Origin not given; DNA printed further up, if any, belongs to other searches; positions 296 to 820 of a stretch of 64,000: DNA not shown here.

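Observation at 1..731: SPASM radical-SAM maturase followed by a 74-aa peptide with six regularly spaced Cys-x-Pro motifs: a candidate RiPP (ranthipeptide/SCIFF-like) locus cut by the window edge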

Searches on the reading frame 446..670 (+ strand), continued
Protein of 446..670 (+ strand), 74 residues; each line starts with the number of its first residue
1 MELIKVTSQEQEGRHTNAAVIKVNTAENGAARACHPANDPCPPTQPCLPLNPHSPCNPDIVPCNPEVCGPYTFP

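Call 22: find_related_loci(query=A2, collection=genome_contigs, flank=4000)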
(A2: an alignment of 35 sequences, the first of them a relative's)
Query A2 (420 aa) in genome_contigs; peptide patterns used: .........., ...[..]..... (x = any residue, [..] = any of these).
600 stretches matched a pattern (row limit reached: there are more); 565 encode a relative of the query (tblastn E <= 1e-3); the best 80 are kept; 80 distinct loci.
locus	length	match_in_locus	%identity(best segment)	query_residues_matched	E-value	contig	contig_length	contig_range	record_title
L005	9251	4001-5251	50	4-419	2e-147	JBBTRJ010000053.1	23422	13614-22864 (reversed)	MAG: Patescibacteria group bacterium isolate H52-bin123_1 H52_bin123_1_000000000053, whole genome shotgun sequence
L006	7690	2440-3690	45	5-419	2e-128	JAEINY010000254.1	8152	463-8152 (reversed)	MAG: Marinilabiliaceae bacterium isolate MAG16 NODE_3578_length_8152_cov_5.524830, whole genome shotgun sequence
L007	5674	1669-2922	40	1-418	8e-99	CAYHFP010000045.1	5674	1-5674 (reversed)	MAG TPA_asm: uncultured Candidatus Saccharibacteria bacterium isolate ERP119705_co12_151 genome assembly, contig: NODE_1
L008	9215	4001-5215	39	7-418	7e-94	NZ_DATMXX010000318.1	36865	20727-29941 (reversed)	MAG: Sporomusa sp. isolate SMAG_U13131 k141_79894, whole genome shotgun sequence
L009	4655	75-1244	36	7-418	2e-77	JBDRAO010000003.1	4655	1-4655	MAG: bacterium isolate MEGAHIT-group-1.1005 k141_2661578, whole genome shotgun sequence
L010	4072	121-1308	35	5-418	2e-75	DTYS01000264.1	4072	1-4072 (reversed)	MAG TPA_asm: Candidatus Latescibacterota bacterium isolate UWMA-0227 k99_482819, whole genome shotgun sequence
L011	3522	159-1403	32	7-419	2e-69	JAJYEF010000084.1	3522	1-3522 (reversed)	MAG: bacterium isolate DBS1-1.bin22 NODE_55430_length_3522_cov_3.206775, whole genome shotgun sequence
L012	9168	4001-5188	36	1-418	5e-68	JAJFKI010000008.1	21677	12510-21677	MAG: Gammaproteobacteria bacterium isolate OFTM187 OFTM187_7, whole genome shotgun sequence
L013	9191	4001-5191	34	1-418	2e-65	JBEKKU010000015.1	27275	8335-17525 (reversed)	MAG: Thermacetogeniaceae bacterium isolate SPRUCE 354 SPRUCE_354_15, whole genome shotgun sequence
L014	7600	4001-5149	35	16-419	3e-65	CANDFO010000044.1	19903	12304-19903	MAG TPA_asm: uncultured Flavonifractor sp. isolate ERR6760060_bin.48_metawrap_v1.3_MAG genome assembly, contig: ERZ12802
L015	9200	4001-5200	34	7-419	1e-64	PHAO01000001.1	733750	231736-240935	MAG: Candidatus Dojkabacteria bacterium HGW-Dojkabacteria-1 bjp_ig2158_scaffold_0, whole genome shotgun sequence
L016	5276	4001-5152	32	15-418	4e-63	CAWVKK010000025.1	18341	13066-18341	MAG: uncultured Eubacteriales bacterium isolate metabat2_coassembly_bwa.931 MAG genome assembly, contig: k87_1208486, wh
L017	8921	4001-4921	35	100-412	5e-55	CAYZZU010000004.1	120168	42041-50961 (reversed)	MAG TPA_asm: uncultured Nitrospirota bacterium isolate binchicken_co172_212 genome assembly, contig: NODE_42_length_1201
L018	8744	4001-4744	35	100-367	7e-48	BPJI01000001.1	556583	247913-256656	MAG: Candidatus Parcubacteria bacterium KatS3mg096 DNA, contig_8276, whole genome shotgun sequence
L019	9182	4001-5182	27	1-418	8e-48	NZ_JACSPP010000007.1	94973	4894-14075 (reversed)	Phocaeicola intestinalis strain Sa1CVN1 NODE_7_length_94973_cov_24.514142, whole genome shotgun sequence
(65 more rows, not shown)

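Call 25: find_related_loci(query=A2, collection=metagenome_contigs, flank=4000)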
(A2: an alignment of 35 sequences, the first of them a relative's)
Query A2 (420 aa) in metagenome_contigs; peptide patterns used: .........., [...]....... (x = any residue, [..] = any of these).
600 stretches matched a pattern (row limit reached: there are more); 538 encode a relative of the query (tblastn E <= 1e-3); the best 80 are kept; 80 distinct loci.
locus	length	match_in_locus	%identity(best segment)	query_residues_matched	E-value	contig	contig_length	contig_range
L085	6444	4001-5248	49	5-418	2e-137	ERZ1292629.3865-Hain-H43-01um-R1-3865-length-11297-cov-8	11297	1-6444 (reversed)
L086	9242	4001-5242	48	5-416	2e-135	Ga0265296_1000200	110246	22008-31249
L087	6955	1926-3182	45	1-418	4e-121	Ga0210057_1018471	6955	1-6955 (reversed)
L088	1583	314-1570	45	1-419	6e-129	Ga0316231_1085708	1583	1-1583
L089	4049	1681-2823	45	41-418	8e-121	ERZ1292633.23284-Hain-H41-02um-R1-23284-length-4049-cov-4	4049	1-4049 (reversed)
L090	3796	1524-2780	45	1-418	2e-121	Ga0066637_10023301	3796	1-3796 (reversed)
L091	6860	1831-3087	45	1-418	5e-119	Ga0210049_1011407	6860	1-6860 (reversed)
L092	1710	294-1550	43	1-419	4e-122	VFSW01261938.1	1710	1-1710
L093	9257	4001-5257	41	1-418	2e-110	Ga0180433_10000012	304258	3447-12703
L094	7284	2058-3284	45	7-416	2e-110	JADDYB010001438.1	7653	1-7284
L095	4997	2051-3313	44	1-419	1e-108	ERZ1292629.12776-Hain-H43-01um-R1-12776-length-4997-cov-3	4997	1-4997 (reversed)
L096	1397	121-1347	44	7-416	5e-114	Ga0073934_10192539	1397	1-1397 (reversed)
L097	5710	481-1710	41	7-418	9e-104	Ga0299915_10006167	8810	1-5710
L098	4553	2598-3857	42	1-418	5e-104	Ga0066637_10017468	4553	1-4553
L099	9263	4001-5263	42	1-419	2e-103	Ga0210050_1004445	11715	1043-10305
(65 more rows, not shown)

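Call 37: search_protein_families(library=ncbifam, alignment_id=A2, max_evalue=1e-20)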
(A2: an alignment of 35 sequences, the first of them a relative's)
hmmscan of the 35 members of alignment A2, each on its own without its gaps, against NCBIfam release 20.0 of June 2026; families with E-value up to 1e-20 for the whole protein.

A. member 1, L001:1876-3135:+ (420 aa): 14 families
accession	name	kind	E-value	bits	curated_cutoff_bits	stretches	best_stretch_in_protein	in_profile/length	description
NF050035.1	rSAM_WgK_link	exception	7.3e-30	104.2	650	1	105-294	13-199/367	radical SAM/SPASM peptide maturase WgkB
TIGR04193.1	SPASM_w_grasp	equivalog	3.2e-27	95.9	175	1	311-418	229-332/342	grasp-with-spasm system SPASM domain peptide maturase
NF045574.1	sacti_mat_StsB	exception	5.2e-27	94.8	625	1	97-386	92-391/466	StsB family radical SAM/SPASM domain sactipeptide maturase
TIGR04545.1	rSAM_ahbD_hemeb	equivalog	2.6e-26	92.9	500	0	105-287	4-183/339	heme b synthase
TIGR04055.1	rSAM_NirJ2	equivalog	1.3e-25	90.6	500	1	106-411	5-324/326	putative heme d1 biosynthesis radical SAM protein NirJ2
TIGR04053.2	TIGR04053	equivalog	5.4e-25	88.4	395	0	103-289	11-196/366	TIGR04053 family radical SAM/SPASM domain-containing protein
TIGR02109.1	PQQ_syn_pqqE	equivalog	3.7e-24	85.3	381.35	1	103-393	9-316/358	pyrroloquinoline quinone biosynthesis protein PqqE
NF041298.1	rSAM_mat_DynA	equivalog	4.2e-24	85.2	450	0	108-268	8-177/356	dynobactin maturation radical SAM/SPASM protein DynA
TIGR04251.1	SCM_rSAM_ScmF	equivalog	7.7e-24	84.7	400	1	102-286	5-189/353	SynChlorMet cassette radical SAM/SPASM protein ScmF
TIGR02668.1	moaA_archaeal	equivalog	2.4e-22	79.3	325.25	1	103-270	12-178/303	GTP 3',8-cyclase MoaA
TIGR04051.1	rSAM_NirJ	equivalog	2.3e-21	76.1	515.45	0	106-287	7-184/354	heme d1 biosynthesis radical SAM protein NirJ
TIGR04546.1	rSAM_ahbC_deAc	equivalog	5.4e-21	74.8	650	0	106-287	44-221/390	12,18-didecarboxysiroheme deacetylase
TIGR03942.1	sulfatase_rSAM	equivalog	7.9e-21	74.5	349.45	0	107-267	7-178/363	anaerobic sulfatase maturase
NF012164.0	AlbA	equivalog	8.1e-21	74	850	0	105-365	117-384/442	subtilosin maturase AlbA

B. families by the number of members that match (of 35 scanned): 31 families (the first 25 are shown)
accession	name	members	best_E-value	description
TIGR04193.1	SPASM_w_grasp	34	5.6e-33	grasp-with-spasm system SPASM domain peptide maturase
TIGR04545.1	rSAM_ahbD_hemeb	33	2.5e-39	heme b synthase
TIGR04055.1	rSAM_NirJ2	33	7.6e-35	putative heme d1 biosynthesis radical SAM protein NirJ2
NF045574.1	sacti_mat_StsB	33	1.1e-34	StsB family radical SAM/SPASM domain sactipeptide maturase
TIGR04053.2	TIGR04053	30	5.6e-34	TIGR04053 family radical SAM/SPASM domain-containing protein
TIGR04546.1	rSAM_ahbC_deAc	26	1.3e-28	12,18-didecarboxysiroheme deacetylase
NF050035.1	rSAM_WgK_link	24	1.5e-33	radical SAM/SPASM peptide maturase WgkB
TIGR04051.1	rSAM_NirJ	21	9.3e-29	heme d1 biosynthesis radical SAM protein NirJ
TIGR04250.1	SCM_rSAM_ScmE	19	3e-27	SynChlorMet cassette radical SAM/SPASM protein ScmE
TIGR04251.1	SCM_rSAM_ScmF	19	9.8e-26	SynChlorMet cassette radical SAM/SPASM protein ScmF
NF041298.1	rSAM_mat_DynA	17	1.7e-25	dynobactin maturation radical SAM/SPASM protein DynA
TIGR02109.1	PQQ_syn_pqqE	14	3.6e-29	pyrroloquinoline quinone biosynthesis protein PqqE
TIGR04347.1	pseudo_SAM_Halo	13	6.9e-29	TIGR04347 family pseudo-SAM/SPASM protein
TIGR02668.1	moaA_archaeal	12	1.1e-26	GTP 3',8-cyclase MoaA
NF012164.0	AlbA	10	2.2e-30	subtilosin maturase AlbA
TIGR03942.1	sulfatase_rSAM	3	6.3e-25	anaerobic sulfatase maturase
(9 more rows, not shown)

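Call 51: search_solved_structures(query=A2, max_evalue=0.00001)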
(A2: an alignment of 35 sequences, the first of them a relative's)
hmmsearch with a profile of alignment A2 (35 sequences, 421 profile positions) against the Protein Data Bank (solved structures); distinct sequences matched with E-value up to 0.00001: 31.
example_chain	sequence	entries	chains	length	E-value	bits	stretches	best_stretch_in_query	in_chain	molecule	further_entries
6efn_A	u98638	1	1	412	7.7e-26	94.2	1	106-364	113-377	Sporulation killing factor maturation protein SkfB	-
4k37_A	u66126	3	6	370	3.3e-19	72.4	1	110-271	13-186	Anaerobic sulfatase-maturating enzyme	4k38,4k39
4k36_A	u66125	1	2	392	3.6e-19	72.2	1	110-271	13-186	Anaerobic sulfatase-maturating enzyme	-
5wgg_A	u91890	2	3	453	2.6e-18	69.4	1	24-401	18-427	Radical SAM domain protein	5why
9dfu_A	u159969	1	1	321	8.5e-15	57.8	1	108-279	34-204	Radical SAM core domain-containing protein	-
7vob_C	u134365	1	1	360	1e-14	57.5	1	102-277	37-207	Cytosylglucuronate decarboxylase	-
7voc_C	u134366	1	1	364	1.1e-14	57.5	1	102-277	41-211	Cytosylglucuronate decarboxylase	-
9dfn_A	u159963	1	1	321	1.1e-14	57.4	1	108-279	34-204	Radical SAM core domain-containing protein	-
1tv7_A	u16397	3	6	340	2.5e-14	56.3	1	103-275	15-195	Molybdenum cofactor biosynthesis protein A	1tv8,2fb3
2fb2_A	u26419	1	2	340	2.9e-14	56.1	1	104-275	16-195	Molybdenum cofactor biosynthesis protein A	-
6b4c_A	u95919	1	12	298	1.4e-13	53.8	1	109-266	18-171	Viperin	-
7n7i_A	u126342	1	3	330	1.4e-13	53.8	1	109-266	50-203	Viperin-like enzyme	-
9dgw_A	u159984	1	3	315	1.6e-13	53.6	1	109-266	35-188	Radical SAM core domain-containing protein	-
9dfw_A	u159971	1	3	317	1.7e-13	53.5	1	109-261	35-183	Radical SAM core domain-containing protein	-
8vpo_A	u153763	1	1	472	2.6e-13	52.9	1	29-274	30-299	Radical SAM core domain-containing protein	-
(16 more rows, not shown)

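Call 65: predict_structure(alignment_id=A4)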
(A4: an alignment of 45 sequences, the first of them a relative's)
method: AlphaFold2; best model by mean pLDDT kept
length: 397 residues; sequences in the alignment: 45
mean_pLDDT: 89.8   pTM: 0.86
mean pLDDT of the five models: 89.8, 88.9, 88.7, 87.4, 86.7
residues with pLDDT >= 90: 236; 70-90: 147; 50-70: 9; < 50: 5
segments of 3 or more residues with pLDDT < 50: 99-102
pLDDT, mean of each block of 10 residues (from residue 1): 88 89 92 93 95 91 84 88 92 73 62 98 97 94 98 98 97 98 98 96 98 98 96 98 98 88 87 82 82 81 93 89 94 95 89 85 79 77 81 79
secondary structure, 60 per line:
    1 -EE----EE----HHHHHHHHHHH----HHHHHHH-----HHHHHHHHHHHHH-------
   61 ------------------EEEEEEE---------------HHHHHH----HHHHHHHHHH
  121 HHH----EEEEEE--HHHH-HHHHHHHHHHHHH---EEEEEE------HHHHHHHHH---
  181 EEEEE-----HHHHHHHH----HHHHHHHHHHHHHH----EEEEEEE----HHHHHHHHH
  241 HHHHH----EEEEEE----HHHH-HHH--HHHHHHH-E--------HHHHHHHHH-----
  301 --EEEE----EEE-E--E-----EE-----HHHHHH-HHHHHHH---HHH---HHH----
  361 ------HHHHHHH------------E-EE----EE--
elements in order: H14-24 H29-35 H41-53 E79-85 H101-106 H111-123 E128-133 H136-139 H141-153 E157-162 H169-177 E181-185 H191-198 H203-216 E221-227 H232-245 E250-255 H260-263 H270-276 H287-295 E303-306 E311-313 H331-336 H338-344 H367-373

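Call 69: fold_search(model_id=the predicted structure, library=pdb)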
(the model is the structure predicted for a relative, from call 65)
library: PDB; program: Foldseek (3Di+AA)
matches with E <= 10: 1715; with E <= 0.001: 122
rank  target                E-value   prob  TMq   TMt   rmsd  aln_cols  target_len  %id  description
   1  5wgg_A                5.3e-15  1.00  0.56  0.51   9.4       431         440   18  Structural Insights into Thioether Bond Formation in the Biosynthesis of Sactipeptides (released 2017-07-26)
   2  5why_B                6.7e-15  1.00  0.58  0.55   9.3       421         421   19  Structural Insights into Thioether Bond Formation in the Biosynthesis of Sactipeptides (released 2017-07-26)
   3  5why_A                2.5e-14  1.00  0.57  0.55   9.4       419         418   20  Structural Insights into Thioether Bond Formation in the Biosynthesis of Sactipeptides (released 2017-07-26)
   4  5v1s_B                7.2e-14  1.00  0.60  0.56  10.0       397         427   17  Crystal structure of Streptococcus suis SuiB bound to S-adenosylmethionine (released 2017-08-30)
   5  6efn                  7.6e-14  1.00  0.52  0.54  10.0       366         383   23  Structure of a RiPP maturase, SkfB (released 2018-10-24)
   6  5v1s_A                1.2e-13  1.00  0.62  0.59  12.5       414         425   15  Crystal structure of Streptococcus suis SuiB bound to S-adenosylmethionine (released 2017-08-30)
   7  4k37_B                3.2e-13  1.00  0.56  0.60   6.7       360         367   20  Native anSMEcpe with bound AdoMet (released 2013-05-08)
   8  5v1t_A                3.8e-13  1.00  0.63  0.58   9.8       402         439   16  Crystal structure of Streptococcus suis SuiB bound to precursor peptide SuiA (released 2017-08-30)
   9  5v1q_A                4.8e-13  1.00  0.61  0.57  11.4       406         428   15  Crystal structure of Streptococcus suis SuiB (released 2017-08-30)
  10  5v1q_B                8.1e-13  1.00  0.62  0.56  11.5       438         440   16  Crystal structure of Streptococcus suis SuiB (released 2017-08-30)
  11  7vob                  1.2e-12  1.00  0.54  0.64   8.7       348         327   18  The crystal structure of a Radical SAM Enzyme BlsE involved in the Biosynthesis of Blasticidin S (released 2022-05-04)
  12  4k37_A                2.1e-12  1.00  0.56  0.61   6.4       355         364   19  Native anSMEcpe with bound AdoMet (released 2013-05-08)
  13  4k36_B                3.0e-12  1.00  0.53  0.57   8.4       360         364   20  His6 tagged anSMEcpe with bound AdoMet (released 2013-05-08)
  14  4k38_B                3.2e-12  1.00  0.55  0.59   7.9       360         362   20  Native anSMEcpe with bound AdoMet and Kp18Cys peptide (released 2013-05-08)
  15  4k36_A                3.8e-12  1.00  0.54  0.56   7.4       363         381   21  His6 tagged anSMEcpe with bound AdoMet (released 2013-05-08)
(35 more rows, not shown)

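Call 71: search_solved_structures(query=L001:1876-3135:+, max_evalue=1e-8, show_alignments=5)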
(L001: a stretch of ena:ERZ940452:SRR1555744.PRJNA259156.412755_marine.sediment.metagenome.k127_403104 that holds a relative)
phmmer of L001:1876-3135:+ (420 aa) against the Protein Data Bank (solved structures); distinct sequences matched with E-value up to 1e-8: 5.
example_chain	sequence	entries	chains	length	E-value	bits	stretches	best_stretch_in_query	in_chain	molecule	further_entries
6efn_A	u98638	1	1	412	5.8e-16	61.6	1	104-261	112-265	Sporulation killing factor maturation protein SkfB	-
4k37_A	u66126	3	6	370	5.7e-12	48.5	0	98-267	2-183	Anaerobic sulfatase-maturating enzyme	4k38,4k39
4k36_A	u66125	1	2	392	7.3e-12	48.1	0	98-267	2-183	Anaerobic sulfatase-maturating enzyme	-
7tol_A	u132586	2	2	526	5.3e-10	42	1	105-285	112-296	glycerol dibiphytanyl glycerol tetraether - macrocyclic archaeol synthase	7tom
5wgg_A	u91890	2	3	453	5.9e-10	41.8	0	24-221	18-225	Radical SAM domain protein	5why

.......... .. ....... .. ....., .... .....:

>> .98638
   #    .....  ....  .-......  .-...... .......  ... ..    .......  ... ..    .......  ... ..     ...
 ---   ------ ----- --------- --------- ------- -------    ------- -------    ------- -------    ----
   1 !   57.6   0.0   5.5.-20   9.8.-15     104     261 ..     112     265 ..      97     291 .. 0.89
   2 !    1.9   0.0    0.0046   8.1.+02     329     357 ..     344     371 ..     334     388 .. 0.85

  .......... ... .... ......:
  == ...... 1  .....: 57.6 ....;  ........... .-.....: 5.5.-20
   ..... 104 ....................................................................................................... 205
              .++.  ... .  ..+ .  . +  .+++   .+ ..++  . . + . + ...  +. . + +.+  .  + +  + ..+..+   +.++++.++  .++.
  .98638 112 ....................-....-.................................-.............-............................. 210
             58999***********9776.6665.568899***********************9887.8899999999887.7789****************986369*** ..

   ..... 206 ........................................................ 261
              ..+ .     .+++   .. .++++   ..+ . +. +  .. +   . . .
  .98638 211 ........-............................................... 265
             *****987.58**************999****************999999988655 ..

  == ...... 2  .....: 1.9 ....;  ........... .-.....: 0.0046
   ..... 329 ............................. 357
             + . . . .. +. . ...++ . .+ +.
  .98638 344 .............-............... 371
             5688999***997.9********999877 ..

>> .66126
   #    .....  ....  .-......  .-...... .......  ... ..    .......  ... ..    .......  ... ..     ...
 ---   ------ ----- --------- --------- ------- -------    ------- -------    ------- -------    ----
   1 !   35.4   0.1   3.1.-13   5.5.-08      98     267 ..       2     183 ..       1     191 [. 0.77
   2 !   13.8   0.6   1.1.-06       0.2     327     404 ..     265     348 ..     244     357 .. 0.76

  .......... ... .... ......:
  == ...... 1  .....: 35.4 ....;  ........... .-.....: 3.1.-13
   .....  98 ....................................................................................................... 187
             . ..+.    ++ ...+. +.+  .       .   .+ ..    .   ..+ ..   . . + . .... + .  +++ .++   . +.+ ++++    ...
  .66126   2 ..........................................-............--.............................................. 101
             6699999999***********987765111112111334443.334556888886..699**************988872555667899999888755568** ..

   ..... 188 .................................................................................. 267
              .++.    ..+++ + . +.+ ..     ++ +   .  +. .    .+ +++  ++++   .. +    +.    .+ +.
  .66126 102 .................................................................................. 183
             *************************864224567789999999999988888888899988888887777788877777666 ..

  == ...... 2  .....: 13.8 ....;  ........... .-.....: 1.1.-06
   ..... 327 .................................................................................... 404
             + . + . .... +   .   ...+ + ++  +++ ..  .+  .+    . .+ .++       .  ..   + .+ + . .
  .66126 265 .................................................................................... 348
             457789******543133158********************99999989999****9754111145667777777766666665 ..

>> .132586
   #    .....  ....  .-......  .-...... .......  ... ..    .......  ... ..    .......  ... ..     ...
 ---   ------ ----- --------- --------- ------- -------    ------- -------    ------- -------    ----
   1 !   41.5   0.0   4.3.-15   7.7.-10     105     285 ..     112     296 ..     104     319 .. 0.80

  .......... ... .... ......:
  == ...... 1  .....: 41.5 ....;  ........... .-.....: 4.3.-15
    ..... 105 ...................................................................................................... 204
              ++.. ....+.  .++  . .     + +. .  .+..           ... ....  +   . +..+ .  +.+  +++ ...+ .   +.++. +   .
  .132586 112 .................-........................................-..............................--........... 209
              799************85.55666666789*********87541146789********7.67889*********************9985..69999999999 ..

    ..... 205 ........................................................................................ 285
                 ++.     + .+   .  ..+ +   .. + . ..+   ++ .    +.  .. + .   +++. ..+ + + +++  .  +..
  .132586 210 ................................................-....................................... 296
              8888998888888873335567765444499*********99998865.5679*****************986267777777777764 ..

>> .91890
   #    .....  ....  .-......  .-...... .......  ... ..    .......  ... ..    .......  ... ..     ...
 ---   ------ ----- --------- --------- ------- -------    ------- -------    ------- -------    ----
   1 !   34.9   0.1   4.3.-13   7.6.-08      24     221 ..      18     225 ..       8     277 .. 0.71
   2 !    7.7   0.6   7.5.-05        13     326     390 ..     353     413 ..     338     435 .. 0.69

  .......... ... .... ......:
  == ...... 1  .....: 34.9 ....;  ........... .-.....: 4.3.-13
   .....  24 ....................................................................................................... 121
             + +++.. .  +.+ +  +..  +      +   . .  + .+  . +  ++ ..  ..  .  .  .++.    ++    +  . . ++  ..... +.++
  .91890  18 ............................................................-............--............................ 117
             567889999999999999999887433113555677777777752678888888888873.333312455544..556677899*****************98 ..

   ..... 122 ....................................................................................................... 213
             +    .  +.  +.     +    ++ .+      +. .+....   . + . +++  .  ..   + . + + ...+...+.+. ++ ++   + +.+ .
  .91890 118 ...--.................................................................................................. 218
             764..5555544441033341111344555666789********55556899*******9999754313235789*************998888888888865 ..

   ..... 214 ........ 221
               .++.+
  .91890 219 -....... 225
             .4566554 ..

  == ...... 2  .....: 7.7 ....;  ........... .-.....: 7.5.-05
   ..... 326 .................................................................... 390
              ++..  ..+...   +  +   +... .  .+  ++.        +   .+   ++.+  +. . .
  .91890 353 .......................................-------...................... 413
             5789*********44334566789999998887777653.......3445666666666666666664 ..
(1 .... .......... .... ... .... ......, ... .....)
